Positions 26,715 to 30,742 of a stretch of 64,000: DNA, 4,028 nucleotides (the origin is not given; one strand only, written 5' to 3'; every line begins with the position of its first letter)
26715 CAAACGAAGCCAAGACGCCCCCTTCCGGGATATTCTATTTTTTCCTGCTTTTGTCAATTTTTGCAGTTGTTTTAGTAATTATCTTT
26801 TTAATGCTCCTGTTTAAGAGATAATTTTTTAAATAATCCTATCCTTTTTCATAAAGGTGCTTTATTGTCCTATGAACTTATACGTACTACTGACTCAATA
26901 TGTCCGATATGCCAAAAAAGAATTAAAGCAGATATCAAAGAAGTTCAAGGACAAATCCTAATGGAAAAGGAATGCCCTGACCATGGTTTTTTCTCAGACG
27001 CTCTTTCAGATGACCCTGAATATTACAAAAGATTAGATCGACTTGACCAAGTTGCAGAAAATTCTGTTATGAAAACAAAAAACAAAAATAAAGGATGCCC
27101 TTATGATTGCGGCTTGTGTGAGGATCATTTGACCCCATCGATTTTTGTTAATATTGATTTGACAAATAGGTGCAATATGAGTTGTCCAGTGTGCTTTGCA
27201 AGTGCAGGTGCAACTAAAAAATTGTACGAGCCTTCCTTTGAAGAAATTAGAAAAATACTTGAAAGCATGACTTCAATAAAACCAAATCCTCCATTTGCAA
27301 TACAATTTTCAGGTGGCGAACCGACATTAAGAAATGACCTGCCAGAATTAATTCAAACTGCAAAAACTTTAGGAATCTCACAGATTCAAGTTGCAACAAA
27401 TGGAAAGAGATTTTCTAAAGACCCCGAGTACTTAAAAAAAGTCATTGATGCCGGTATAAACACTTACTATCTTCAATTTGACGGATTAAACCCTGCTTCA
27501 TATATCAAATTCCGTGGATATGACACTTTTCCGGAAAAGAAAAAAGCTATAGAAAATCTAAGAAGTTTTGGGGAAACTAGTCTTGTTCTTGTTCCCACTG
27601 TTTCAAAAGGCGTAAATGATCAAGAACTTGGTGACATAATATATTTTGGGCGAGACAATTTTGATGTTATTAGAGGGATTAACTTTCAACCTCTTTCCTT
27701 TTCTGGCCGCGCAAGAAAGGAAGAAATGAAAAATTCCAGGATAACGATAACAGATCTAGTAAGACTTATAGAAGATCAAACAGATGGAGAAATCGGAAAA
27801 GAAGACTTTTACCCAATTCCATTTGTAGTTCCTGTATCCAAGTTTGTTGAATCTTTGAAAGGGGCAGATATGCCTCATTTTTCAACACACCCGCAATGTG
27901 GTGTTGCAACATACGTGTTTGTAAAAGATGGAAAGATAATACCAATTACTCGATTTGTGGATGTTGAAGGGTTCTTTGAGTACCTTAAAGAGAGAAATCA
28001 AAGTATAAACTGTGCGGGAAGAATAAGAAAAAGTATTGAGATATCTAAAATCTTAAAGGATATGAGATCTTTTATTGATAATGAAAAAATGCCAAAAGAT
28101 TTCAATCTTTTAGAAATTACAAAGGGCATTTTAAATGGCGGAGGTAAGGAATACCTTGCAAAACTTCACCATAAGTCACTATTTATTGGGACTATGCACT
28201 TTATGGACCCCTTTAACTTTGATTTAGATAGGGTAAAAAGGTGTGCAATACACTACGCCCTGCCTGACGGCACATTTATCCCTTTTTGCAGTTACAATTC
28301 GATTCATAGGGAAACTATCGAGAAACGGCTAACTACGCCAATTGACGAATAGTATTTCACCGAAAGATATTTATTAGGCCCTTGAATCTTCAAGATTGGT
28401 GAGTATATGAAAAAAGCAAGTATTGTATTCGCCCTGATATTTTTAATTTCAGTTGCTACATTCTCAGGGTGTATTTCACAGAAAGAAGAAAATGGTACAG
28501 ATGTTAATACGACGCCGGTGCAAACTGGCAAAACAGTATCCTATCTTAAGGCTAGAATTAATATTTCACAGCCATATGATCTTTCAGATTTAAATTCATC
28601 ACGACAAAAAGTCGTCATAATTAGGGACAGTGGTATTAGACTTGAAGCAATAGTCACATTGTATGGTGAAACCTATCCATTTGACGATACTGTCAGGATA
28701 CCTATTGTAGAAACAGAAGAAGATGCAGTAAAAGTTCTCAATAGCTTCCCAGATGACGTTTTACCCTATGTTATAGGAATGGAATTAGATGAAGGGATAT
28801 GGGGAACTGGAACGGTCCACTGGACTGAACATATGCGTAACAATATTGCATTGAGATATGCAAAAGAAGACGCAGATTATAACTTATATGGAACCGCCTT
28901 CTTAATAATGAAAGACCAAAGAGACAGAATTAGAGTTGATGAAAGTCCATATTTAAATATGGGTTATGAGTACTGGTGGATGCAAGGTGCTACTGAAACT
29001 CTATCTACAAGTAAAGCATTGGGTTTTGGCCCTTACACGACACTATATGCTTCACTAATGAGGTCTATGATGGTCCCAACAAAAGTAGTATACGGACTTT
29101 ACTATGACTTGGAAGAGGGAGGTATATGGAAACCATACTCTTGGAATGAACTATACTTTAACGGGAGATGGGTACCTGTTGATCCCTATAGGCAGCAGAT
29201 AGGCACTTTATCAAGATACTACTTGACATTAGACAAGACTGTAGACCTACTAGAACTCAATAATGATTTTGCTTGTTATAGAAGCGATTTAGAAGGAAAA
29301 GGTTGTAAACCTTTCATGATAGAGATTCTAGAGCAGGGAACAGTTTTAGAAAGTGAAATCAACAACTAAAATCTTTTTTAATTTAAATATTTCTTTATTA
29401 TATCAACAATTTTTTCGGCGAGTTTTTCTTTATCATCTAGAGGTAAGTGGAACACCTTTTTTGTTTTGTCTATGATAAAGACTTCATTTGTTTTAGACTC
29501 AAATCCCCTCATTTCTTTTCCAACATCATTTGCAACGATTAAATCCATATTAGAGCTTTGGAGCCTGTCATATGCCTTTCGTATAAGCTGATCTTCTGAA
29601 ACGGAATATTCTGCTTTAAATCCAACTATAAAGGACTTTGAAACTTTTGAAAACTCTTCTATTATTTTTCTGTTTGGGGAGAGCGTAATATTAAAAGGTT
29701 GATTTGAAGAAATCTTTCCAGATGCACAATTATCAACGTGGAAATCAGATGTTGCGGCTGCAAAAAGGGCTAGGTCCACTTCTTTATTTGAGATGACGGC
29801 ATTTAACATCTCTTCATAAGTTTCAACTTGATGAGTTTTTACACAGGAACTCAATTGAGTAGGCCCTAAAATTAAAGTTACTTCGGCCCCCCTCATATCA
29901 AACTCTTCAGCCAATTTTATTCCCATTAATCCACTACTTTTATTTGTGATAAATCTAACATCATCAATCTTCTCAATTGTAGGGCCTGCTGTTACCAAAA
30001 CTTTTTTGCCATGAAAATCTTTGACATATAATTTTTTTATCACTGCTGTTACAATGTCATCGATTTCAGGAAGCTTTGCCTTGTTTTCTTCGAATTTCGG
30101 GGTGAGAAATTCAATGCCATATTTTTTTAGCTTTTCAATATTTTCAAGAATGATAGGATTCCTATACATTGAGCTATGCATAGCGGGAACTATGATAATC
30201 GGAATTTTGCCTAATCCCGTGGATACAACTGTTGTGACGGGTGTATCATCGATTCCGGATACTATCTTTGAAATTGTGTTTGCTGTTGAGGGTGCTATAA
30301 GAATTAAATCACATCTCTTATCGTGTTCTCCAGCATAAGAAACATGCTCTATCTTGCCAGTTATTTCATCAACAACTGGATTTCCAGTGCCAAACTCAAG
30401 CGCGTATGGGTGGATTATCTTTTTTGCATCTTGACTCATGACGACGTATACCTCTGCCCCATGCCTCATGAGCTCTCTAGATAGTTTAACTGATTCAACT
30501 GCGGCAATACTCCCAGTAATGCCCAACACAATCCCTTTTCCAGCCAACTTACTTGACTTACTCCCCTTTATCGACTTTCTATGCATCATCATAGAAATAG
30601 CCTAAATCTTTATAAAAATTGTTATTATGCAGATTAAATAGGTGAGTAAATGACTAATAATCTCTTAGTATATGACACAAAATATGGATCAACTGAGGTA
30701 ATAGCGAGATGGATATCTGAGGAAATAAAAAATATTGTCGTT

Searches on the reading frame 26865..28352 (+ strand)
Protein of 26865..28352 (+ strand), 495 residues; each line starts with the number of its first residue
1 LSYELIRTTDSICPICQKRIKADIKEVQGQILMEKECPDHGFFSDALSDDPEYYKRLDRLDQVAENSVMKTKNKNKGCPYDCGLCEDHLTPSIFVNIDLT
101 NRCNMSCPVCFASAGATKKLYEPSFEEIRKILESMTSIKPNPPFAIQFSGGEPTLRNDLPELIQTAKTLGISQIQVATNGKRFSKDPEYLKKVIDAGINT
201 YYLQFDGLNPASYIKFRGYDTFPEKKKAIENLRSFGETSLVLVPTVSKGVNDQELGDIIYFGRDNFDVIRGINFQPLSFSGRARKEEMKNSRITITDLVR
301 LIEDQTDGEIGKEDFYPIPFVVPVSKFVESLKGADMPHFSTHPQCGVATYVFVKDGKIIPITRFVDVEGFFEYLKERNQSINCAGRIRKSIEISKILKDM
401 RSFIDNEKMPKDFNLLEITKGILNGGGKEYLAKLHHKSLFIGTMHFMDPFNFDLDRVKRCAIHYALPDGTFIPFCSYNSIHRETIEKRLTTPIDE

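Call 60: search_protein_families(library=pfam, proteins=[window:26865-28352:+], max_evalue=0.00001)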
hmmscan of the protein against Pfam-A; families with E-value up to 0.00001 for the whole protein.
window:26865-28352:+ (495 aa): 2 families
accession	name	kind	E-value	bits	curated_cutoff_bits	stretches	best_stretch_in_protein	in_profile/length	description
PF04055.27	Radical_SAM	-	2.7e-21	76.9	29.5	1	99-259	3-163/166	Radical SAM superfamily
PF23545.1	Zn_ribbon_HMPTM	-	7.6e-16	57.8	27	1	6-48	2-44/45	HMPTM N-terminal zinc ribbon domain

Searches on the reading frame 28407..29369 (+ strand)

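Call 60: search_protein_families(library=pfam, proteins=[window:28407-29369:+], max_evalue=0.00001)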
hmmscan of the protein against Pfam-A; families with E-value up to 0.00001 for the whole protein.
window:28407-29369:+ (320 aa): 1 family
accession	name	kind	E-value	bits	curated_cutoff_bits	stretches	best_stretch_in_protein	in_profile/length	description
PF01841.26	Transglut_core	-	1.3e-12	48.4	23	1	185-260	33-108/108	Transglutaminase-like superfamily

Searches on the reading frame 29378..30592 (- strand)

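Call 60: search_protein_families(library=pfam, proteins=[window:29378-30592:-], max_evalue=0.00001)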
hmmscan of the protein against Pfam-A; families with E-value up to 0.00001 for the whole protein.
window:29378-30592:- (404 aa): 2 families
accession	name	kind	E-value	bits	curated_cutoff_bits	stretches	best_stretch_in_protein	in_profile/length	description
PF04127.22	DFP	-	6.1e-57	192.9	22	1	194-374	2-186/186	DNA/pantothenate metabolism flavoprotein C-terminal domain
PF02441.25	Flavoprotein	-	6.1e-32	110.9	22.7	1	20-187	2-161/162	Flavoprotein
